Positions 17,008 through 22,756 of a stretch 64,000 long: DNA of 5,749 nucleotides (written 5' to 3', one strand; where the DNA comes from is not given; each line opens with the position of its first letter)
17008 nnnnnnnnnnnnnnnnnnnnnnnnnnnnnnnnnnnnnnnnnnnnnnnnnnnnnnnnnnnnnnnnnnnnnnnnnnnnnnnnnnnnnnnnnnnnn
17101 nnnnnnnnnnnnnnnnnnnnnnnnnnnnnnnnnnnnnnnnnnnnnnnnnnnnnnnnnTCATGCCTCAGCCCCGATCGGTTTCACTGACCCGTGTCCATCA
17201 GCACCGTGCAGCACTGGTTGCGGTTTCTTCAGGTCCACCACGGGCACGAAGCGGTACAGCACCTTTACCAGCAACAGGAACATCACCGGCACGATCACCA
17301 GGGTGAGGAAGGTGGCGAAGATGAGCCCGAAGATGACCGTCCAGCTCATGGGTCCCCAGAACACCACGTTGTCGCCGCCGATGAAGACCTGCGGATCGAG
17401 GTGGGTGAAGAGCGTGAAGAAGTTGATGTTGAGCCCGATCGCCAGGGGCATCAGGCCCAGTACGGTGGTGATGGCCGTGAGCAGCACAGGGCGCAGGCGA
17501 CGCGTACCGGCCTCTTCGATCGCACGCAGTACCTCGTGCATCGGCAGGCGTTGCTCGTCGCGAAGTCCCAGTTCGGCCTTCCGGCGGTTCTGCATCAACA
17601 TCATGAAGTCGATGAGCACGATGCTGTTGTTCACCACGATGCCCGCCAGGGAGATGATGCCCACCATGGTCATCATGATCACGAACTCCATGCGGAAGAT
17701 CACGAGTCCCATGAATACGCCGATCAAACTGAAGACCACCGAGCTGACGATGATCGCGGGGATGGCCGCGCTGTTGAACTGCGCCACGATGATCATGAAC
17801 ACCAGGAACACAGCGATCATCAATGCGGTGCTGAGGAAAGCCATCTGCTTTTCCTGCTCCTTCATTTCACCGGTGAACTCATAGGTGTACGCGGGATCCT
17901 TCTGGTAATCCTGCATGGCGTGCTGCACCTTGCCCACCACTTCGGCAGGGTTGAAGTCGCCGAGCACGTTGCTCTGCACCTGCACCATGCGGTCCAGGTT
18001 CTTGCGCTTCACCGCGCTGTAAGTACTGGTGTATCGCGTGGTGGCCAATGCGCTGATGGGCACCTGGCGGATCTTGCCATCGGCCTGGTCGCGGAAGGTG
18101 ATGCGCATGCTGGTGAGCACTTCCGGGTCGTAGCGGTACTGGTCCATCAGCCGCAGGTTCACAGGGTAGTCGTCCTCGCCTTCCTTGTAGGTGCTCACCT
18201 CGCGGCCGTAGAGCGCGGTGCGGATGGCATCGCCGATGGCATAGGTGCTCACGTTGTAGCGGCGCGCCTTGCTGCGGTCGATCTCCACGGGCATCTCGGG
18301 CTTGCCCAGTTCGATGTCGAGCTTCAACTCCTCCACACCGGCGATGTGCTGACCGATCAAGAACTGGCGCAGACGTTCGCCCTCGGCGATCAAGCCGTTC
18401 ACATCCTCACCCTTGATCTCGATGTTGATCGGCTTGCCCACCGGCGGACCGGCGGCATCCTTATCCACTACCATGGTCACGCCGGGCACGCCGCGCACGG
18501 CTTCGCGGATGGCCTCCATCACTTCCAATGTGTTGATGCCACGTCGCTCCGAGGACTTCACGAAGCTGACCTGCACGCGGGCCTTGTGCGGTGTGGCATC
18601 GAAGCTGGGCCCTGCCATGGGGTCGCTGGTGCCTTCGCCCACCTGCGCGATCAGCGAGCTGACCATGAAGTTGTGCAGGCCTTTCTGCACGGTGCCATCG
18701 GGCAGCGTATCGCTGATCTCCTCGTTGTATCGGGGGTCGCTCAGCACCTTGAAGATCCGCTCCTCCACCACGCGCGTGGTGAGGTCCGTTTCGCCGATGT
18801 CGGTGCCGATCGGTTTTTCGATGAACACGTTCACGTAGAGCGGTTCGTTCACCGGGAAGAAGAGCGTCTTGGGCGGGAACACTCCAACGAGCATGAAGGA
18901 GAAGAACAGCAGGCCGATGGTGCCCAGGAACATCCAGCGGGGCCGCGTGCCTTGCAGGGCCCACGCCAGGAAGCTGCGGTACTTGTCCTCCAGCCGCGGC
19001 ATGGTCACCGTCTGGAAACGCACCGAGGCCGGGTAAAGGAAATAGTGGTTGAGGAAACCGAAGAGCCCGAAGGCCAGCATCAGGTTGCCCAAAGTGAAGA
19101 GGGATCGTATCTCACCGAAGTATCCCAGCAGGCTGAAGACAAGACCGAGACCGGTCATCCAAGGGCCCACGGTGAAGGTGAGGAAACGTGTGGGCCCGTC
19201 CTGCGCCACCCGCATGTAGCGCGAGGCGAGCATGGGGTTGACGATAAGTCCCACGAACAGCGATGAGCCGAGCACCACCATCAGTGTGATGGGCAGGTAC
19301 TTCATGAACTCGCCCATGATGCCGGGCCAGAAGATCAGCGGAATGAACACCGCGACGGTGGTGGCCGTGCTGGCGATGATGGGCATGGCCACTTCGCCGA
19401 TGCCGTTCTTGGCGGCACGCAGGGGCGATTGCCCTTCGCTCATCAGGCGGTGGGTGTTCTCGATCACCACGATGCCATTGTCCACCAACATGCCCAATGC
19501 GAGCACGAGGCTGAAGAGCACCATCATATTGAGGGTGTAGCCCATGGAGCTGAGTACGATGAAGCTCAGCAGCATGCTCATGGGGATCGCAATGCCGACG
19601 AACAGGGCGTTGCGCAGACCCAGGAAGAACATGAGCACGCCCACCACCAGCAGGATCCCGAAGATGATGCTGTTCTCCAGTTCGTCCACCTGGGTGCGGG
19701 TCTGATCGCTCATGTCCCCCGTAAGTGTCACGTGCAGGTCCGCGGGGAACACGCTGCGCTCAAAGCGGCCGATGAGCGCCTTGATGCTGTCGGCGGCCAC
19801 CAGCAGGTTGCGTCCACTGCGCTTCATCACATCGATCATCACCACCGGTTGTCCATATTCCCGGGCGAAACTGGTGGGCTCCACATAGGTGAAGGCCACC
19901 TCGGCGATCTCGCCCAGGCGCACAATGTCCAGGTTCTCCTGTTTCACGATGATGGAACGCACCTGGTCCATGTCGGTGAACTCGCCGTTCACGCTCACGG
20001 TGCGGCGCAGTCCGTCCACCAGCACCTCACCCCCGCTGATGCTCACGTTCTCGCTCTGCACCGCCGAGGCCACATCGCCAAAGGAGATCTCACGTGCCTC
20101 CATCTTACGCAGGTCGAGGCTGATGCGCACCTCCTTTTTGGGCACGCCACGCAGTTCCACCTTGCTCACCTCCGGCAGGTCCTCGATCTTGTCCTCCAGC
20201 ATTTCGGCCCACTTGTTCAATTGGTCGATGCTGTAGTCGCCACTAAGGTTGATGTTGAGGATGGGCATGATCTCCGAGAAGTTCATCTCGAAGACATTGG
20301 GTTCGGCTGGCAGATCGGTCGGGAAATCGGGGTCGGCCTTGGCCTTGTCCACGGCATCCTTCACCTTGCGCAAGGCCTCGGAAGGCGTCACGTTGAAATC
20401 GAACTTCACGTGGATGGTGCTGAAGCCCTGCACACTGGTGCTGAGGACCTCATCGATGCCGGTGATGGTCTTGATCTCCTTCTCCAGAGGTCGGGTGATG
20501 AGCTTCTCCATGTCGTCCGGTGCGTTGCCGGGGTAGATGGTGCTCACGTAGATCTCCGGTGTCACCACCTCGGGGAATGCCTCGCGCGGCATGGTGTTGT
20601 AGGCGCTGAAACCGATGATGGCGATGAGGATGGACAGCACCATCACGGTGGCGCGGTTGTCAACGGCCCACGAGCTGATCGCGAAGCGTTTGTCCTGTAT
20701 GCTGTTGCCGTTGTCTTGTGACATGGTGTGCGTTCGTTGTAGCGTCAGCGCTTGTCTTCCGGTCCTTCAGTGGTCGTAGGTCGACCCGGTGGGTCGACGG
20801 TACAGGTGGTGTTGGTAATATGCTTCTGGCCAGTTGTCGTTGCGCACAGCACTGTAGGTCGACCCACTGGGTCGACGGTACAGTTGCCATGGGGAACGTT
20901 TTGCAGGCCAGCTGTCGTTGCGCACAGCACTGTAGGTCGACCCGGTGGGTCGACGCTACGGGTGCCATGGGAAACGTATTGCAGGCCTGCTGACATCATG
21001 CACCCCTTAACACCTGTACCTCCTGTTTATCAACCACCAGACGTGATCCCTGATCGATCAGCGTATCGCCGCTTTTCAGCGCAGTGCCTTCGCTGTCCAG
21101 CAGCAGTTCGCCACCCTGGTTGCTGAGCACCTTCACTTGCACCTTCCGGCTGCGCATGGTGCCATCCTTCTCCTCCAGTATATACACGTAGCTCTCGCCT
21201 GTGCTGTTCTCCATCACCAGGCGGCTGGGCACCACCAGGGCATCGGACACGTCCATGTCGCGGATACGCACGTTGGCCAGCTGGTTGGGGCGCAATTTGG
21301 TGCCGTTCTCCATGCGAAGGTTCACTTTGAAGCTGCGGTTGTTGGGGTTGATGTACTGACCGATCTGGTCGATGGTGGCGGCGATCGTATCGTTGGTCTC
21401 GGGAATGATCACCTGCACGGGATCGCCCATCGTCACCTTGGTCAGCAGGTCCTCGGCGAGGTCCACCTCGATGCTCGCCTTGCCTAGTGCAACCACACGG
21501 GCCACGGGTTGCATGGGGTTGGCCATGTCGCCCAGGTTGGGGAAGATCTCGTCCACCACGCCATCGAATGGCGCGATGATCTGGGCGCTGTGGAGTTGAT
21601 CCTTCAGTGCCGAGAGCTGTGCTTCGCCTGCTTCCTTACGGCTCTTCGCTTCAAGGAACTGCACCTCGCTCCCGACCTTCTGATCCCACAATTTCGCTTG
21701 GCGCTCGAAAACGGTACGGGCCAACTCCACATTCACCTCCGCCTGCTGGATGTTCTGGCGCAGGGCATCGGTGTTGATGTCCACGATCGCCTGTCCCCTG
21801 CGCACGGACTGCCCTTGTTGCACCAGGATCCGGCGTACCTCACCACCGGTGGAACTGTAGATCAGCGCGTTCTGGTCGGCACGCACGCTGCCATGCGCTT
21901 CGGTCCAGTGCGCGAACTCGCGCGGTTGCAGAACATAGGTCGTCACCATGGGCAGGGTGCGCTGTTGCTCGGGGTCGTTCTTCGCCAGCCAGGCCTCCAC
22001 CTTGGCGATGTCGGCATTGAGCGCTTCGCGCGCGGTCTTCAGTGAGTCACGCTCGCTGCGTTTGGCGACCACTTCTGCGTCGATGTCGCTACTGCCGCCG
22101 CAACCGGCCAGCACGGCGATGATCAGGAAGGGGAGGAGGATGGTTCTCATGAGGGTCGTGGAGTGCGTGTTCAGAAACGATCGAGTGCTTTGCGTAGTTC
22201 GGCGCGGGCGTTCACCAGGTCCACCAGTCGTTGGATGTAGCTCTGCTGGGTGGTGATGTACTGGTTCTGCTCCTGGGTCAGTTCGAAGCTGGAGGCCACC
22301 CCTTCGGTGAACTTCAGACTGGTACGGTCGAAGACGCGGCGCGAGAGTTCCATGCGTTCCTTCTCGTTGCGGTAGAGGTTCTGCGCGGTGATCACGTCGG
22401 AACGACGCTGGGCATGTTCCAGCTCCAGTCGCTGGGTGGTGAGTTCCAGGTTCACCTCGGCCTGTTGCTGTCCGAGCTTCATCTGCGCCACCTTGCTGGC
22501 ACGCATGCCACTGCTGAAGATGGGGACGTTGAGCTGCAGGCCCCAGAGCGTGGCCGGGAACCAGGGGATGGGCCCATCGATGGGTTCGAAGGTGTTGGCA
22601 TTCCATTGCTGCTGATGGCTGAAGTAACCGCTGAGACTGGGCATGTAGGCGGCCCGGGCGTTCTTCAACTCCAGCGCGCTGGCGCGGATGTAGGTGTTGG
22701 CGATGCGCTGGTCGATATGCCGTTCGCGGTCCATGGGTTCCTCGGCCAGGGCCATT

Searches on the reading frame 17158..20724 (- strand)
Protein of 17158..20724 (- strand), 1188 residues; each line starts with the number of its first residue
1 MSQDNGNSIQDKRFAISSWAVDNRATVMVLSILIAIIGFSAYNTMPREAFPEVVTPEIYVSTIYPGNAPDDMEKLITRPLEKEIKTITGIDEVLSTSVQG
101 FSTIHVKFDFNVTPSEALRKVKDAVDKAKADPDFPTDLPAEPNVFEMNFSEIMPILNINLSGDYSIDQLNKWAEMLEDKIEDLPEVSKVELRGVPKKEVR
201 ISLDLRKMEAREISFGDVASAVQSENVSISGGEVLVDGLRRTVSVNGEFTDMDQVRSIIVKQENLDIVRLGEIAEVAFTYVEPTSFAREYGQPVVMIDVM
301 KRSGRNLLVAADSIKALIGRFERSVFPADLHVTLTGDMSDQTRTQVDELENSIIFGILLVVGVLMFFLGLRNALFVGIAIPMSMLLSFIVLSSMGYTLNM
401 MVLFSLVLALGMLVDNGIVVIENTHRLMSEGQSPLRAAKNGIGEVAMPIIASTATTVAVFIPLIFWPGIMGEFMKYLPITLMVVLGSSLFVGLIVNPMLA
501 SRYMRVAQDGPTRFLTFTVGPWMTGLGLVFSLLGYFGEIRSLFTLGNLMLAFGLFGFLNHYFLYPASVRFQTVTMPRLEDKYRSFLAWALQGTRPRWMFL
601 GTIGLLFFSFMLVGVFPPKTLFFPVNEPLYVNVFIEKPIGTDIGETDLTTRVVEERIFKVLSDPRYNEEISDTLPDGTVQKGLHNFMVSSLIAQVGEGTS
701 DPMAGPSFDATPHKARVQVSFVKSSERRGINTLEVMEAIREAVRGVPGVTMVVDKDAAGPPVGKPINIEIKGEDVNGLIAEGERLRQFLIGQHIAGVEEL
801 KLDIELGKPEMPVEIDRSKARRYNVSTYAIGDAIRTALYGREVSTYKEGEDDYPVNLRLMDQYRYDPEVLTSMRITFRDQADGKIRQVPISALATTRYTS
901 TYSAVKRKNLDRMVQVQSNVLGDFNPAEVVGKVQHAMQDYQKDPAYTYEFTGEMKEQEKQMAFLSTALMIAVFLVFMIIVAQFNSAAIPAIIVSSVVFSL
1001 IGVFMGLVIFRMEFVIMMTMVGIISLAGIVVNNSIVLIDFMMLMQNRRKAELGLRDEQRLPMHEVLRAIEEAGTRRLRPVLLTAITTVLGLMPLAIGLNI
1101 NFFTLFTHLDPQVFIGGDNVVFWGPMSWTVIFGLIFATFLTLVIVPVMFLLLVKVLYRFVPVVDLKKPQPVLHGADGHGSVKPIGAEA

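Call 27: search_protein_families(library=pfam, proteins=[window:17158-20724:-], max_evalue=0.001)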
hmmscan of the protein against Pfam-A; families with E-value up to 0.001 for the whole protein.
window:17158-20724:- (1188 aa): 1 family
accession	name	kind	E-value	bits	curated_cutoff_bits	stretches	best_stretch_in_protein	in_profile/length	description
PF00873.25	ACR_tran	-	3.2e-167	558.6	28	2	17-512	2-498/1021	AcrB/AcrD/AcrF family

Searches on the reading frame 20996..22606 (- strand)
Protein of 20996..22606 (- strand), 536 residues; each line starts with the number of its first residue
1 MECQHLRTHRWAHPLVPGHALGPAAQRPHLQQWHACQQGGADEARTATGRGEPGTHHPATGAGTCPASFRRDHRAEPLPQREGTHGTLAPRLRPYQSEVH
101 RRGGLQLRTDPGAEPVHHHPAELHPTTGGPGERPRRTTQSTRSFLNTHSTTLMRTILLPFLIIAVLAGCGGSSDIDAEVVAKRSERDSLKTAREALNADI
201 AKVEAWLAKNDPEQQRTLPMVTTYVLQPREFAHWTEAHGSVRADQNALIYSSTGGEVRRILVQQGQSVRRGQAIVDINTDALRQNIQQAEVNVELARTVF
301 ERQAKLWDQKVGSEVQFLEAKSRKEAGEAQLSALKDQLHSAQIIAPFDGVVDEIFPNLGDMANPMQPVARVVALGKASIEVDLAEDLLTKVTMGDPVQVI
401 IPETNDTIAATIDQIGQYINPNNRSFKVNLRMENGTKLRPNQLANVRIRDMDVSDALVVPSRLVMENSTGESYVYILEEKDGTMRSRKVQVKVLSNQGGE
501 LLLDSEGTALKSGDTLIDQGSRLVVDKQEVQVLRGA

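Call 27: search_protein_families(library=pfam, proteins=[window:20996-22606:-], max_evalue=0.001)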
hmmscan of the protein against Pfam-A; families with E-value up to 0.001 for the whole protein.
window:20996-22606:- (536 aa): 5 families
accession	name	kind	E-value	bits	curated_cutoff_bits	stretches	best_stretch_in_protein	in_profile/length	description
PF16576.10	HlyD_D23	-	3.8e-18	66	30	1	236-444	7-214/214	Barrel-sandwich domain of CusB or HlyD membrane-fusion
PF13437.12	HlyD_3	-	1e-15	58.8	22.2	1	343-440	2-105/106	HlyD family secretion protein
PF00364.28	Biotin_lipoyl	-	8.1e-05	22.8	22.1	0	249-277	45-73/73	Biotin-requiring enzyme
PF13533.13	Biotin_lipoyl_2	-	0.0004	20.6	29.8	0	251-275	5-29/32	Biotin-lipoyl like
PF00358.26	PTS_EIIA_1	-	0.0008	19.5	27.2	0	255-291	81-117/127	phosphoenolpyruvate-dependent sugar phosphotransferase system, EIIA 1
